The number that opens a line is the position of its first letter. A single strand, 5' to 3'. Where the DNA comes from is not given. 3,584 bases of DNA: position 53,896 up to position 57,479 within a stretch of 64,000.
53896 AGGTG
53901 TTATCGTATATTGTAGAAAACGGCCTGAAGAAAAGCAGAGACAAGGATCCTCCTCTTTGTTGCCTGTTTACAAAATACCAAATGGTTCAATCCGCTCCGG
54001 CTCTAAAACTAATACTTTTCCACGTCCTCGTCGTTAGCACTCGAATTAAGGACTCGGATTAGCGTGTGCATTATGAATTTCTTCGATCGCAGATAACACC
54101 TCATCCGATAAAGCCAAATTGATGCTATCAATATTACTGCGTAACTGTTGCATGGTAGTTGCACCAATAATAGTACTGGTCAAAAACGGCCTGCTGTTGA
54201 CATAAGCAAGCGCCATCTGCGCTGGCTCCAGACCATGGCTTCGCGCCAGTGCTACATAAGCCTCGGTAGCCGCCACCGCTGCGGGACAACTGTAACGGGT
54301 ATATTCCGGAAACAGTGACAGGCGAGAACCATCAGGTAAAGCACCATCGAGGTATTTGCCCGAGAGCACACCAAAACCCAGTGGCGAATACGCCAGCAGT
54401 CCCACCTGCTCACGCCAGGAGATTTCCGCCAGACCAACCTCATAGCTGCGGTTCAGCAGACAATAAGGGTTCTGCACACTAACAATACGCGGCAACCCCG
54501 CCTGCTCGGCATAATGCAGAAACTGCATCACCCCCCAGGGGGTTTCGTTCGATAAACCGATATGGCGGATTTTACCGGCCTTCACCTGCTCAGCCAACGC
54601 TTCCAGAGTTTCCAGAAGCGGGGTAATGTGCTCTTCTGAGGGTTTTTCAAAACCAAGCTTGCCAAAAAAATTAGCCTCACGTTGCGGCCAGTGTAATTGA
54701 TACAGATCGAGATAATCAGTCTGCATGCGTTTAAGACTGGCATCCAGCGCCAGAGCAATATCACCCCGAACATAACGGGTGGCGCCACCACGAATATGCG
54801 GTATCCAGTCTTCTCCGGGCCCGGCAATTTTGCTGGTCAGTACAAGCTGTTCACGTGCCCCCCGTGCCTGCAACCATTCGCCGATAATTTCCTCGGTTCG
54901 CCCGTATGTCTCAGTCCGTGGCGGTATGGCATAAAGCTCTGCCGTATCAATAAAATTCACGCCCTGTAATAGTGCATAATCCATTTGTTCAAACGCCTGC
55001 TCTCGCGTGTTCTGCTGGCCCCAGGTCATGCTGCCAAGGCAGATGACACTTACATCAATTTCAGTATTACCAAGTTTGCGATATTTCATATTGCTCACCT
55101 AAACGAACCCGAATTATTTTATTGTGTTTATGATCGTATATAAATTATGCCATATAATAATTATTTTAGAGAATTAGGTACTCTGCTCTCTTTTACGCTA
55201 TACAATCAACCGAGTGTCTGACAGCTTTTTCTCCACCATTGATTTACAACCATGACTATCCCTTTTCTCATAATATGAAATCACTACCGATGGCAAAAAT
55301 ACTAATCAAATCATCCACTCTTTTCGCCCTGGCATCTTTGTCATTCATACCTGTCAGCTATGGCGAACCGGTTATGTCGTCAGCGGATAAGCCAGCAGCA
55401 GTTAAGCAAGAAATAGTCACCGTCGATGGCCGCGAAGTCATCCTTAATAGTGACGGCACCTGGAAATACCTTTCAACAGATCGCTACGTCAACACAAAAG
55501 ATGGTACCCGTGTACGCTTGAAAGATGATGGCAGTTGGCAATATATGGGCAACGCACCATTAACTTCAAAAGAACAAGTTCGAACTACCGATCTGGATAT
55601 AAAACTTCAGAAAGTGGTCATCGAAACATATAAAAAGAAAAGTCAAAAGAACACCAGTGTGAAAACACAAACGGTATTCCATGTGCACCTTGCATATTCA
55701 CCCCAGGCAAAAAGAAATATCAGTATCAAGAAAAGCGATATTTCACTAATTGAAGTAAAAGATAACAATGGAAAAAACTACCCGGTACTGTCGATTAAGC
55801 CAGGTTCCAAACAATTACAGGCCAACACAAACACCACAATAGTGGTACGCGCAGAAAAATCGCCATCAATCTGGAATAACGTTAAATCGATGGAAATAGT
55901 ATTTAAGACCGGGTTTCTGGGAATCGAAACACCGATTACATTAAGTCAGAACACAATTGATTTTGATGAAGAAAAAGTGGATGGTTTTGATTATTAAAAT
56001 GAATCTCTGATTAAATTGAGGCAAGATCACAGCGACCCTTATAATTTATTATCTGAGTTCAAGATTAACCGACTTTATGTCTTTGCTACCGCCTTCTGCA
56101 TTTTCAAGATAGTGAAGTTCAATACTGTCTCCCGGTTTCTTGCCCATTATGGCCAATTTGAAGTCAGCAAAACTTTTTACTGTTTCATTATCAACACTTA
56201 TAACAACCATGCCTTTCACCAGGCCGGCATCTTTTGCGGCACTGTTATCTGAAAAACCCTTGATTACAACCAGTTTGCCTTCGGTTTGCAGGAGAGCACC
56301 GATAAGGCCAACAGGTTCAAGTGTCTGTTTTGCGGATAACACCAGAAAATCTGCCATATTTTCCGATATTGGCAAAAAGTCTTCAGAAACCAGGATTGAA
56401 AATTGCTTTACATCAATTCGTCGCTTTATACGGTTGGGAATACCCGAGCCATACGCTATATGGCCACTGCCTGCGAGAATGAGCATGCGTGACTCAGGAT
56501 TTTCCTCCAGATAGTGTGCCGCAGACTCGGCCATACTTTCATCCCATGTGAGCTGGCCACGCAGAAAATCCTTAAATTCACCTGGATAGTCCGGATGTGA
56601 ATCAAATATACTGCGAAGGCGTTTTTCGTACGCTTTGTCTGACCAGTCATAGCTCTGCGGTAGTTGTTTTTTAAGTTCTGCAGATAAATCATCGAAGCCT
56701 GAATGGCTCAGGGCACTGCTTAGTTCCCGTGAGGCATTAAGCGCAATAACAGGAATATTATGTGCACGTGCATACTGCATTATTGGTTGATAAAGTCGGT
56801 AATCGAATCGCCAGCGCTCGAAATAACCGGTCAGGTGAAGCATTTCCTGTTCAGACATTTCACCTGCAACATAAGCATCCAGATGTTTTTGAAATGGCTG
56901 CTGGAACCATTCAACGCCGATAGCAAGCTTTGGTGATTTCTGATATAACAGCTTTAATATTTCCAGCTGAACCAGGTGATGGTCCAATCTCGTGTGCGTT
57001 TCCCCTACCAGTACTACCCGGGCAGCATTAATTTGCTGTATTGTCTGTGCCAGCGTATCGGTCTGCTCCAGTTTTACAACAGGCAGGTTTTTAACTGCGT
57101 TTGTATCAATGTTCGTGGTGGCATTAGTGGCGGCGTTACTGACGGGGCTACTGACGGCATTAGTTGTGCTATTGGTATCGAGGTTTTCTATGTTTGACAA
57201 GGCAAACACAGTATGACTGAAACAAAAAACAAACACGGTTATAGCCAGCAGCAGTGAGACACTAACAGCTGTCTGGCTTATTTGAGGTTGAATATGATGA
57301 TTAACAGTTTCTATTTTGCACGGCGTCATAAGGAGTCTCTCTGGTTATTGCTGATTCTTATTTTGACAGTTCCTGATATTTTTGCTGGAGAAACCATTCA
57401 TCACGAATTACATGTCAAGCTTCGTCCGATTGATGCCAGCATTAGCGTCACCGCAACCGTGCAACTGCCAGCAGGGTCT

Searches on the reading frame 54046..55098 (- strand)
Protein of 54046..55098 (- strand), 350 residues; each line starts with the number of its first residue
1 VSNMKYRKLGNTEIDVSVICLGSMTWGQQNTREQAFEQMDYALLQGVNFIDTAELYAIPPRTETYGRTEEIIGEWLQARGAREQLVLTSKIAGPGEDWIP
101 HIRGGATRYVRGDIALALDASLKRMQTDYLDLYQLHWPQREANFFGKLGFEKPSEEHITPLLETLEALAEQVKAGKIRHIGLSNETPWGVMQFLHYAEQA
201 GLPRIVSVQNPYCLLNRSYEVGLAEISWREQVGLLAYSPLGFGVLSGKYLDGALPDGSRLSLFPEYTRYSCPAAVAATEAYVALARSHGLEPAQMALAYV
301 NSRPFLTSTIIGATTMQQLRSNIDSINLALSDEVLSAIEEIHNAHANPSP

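Call 60: search_protein_families(library=pfam, proteins=[window:54046-55098:-], max_evalue=0.00001)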
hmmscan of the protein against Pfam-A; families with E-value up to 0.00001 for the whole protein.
window:54046-55098:- (350 aa): 1 family
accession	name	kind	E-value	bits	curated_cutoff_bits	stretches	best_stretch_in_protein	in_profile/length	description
PF00248.27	Aldo_ket_red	-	1.1e-67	228.6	24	1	19-341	2-289/291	Aldo/keto reductase family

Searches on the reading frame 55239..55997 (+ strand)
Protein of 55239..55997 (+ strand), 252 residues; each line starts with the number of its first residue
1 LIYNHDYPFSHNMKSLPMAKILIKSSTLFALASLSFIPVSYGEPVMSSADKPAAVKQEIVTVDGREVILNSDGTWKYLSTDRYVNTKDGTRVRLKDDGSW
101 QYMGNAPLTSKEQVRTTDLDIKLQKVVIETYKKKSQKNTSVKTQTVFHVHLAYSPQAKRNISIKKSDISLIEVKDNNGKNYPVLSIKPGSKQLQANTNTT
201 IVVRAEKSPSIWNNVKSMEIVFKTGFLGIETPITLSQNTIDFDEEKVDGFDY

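Call 60: search_protein_families(library=pfam, proteins=[window:55239-55997:+], max_evalue=0.00001)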
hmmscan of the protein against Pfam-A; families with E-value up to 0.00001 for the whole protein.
window:55239-55997:+ (252 aa): 1 family
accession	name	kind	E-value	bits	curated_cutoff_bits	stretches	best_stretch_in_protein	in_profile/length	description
PF11355.13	DUF3157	-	1.1e-07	32.1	21.7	0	84-141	23-81/199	Protein of unknown function (DUF3157)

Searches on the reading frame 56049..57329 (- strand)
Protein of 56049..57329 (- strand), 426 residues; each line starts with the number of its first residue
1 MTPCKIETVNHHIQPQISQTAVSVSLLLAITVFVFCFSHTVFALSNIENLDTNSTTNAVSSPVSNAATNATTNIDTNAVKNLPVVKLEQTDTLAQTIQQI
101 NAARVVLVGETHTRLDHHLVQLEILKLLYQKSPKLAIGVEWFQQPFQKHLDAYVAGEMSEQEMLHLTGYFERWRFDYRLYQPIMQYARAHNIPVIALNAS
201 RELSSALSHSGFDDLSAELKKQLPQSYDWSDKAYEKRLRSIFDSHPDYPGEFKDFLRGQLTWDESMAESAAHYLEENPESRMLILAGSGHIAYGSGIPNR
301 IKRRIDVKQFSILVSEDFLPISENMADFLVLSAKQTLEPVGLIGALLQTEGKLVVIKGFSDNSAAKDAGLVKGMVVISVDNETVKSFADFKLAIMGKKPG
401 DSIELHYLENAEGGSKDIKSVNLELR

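Call 60: search_protein_families(library=pfam, proteins=[window:56049-57329:-], max_evalue=0.00001)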
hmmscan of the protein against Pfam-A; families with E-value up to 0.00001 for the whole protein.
window:56049-57329:- (426 aa): 2 families
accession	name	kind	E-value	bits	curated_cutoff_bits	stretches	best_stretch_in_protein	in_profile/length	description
PF04187.18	Cofac_haem_bdg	-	2.7e-61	207.7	27.7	1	97-301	2-213/213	Haem-binding uptake, Tiki superfamily, ChaN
PF13180.12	PDZ_2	-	6e-07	30.1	27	1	343-412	3-72/80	PDZ domain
